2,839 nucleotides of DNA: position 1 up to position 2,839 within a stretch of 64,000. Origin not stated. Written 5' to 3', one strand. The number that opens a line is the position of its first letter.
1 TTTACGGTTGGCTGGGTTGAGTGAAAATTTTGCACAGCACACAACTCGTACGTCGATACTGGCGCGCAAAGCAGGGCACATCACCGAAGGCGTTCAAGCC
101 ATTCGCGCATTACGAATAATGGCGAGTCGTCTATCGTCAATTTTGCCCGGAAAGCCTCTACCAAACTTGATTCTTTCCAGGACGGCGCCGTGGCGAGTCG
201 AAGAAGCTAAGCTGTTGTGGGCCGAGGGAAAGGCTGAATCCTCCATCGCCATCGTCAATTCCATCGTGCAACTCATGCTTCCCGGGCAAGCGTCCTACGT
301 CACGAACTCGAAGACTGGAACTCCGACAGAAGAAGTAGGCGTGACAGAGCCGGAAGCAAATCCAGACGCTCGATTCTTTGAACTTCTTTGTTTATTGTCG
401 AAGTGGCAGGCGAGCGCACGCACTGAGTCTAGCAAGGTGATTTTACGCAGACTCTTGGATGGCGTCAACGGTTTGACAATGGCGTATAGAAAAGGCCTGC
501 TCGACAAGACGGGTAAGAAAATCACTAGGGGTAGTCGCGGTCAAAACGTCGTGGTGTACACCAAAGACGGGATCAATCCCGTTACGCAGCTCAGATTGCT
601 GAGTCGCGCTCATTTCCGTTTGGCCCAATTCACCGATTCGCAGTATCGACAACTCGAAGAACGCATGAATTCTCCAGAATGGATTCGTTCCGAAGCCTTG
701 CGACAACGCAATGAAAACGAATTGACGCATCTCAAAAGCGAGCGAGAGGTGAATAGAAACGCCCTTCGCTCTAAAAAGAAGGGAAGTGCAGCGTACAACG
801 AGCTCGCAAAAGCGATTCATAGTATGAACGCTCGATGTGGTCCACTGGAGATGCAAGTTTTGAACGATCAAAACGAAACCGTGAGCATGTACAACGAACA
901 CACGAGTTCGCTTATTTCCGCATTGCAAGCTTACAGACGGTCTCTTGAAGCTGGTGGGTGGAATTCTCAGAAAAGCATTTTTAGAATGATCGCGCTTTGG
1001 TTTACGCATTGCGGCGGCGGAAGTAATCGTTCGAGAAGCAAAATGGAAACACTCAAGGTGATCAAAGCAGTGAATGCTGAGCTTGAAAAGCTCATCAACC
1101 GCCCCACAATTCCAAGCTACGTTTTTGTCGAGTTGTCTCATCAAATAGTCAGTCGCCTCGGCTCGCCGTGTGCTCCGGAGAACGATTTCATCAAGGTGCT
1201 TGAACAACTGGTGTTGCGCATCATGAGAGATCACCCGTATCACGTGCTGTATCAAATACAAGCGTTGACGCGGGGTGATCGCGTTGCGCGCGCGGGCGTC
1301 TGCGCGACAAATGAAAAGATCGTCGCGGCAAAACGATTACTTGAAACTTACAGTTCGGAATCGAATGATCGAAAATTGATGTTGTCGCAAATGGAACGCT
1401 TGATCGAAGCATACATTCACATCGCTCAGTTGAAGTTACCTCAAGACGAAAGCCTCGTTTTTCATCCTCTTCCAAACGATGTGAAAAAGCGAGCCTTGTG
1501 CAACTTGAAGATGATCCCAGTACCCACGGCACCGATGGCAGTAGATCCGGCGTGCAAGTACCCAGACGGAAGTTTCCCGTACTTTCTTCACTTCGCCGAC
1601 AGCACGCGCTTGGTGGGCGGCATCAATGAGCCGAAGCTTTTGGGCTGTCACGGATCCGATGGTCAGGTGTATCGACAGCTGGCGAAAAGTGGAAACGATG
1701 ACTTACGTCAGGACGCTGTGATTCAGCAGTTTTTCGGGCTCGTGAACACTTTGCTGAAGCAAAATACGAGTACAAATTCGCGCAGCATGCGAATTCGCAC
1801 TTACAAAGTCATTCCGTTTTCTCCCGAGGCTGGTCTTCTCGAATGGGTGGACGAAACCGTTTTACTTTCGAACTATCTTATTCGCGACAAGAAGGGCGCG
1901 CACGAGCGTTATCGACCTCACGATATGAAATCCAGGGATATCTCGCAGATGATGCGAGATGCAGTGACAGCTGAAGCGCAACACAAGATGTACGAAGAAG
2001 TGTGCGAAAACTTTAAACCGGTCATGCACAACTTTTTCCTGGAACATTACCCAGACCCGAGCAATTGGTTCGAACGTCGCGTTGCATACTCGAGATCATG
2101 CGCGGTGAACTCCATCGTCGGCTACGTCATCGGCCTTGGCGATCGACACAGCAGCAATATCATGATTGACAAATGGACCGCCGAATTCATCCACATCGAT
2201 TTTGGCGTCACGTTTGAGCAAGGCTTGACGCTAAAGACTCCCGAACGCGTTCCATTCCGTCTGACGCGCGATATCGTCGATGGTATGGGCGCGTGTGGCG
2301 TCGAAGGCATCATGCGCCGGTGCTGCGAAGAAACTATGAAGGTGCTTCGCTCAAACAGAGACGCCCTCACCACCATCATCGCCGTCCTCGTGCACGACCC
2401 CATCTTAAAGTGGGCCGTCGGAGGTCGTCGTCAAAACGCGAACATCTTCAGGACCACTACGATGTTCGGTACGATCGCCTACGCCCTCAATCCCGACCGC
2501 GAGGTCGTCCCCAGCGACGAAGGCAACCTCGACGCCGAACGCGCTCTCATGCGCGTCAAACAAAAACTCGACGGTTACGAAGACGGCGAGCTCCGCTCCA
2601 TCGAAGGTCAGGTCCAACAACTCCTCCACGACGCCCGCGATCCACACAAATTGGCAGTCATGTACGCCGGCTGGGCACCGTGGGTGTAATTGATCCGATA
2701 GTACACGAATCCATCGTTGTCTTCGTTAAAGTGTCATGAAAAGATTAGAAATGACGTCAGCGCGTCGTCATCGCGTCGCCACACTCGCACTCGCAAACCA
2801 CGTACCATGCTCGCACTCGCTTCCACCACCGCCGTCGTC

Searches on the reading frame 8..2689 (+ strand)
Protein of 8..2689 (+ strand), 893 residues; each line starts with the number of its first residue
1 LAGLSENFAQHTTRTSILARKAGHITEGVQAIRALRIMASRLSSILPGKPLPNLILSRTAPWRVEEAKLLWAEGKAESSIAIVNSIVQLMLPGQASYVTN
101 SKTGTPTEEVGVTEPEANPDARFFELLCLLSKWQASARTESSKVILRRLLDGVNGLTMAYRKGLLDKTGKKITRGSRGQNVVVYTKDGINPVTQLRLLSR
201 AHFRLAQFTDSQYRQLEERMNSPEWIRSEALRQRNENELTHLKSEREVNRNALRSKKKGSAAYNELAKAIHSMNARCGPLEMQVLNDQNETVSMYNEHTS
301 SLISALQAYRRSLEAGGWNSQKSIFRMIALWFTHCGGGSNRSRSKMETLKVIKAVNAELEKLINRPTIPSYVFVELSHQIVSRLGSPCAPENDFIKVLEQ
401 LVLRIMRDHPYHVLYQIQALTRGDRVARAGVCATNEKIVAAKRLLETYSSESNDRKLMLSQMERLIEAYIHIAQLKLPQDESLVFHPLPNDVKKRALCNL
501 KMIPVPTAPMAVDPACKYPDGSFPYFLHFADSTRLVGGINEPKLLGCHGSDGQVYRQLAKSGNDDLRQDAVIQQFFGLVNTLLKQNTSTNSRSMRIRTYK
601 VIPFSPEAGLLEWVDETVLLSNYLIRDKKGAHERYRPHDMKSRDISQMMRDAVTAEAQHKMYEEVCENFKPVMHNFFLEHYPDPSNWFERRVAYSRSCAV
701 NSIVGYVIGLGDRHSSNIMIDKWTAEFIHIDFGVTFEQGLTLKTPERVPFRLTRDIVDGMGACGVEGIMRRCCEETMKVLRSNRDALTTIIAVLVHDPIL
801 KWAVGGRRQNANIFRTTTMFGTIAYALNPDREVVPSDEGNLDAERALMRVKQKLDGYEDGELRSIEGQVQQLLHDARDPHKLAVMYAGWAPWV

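Call 65: search_protein_families(library=pfam, proteins=[window:8-2689:+], max_evalue=0.00001)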
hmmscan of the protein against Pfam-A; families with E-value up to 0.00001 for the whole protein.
window:8-2689:+ (893 aa): 3 families
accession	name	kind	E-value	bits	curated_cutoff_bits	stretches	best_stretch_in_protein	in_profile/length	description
PF00454.33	PI3_PI4_kinase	-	8.5e-62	209.6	27.1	1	561-803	7-240/241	Phosphatidylinositol 3- and 4-kinase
PF02260.25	FATC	-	3.2e-11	43.2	25.3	1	864-892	3-31/32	FATC domain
PF23593.1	HEAT_ATR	-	2.8e-07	30.8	27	1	367-434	12-76/99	Serine/threonine-protein kinase ATR-like, HEAT repeats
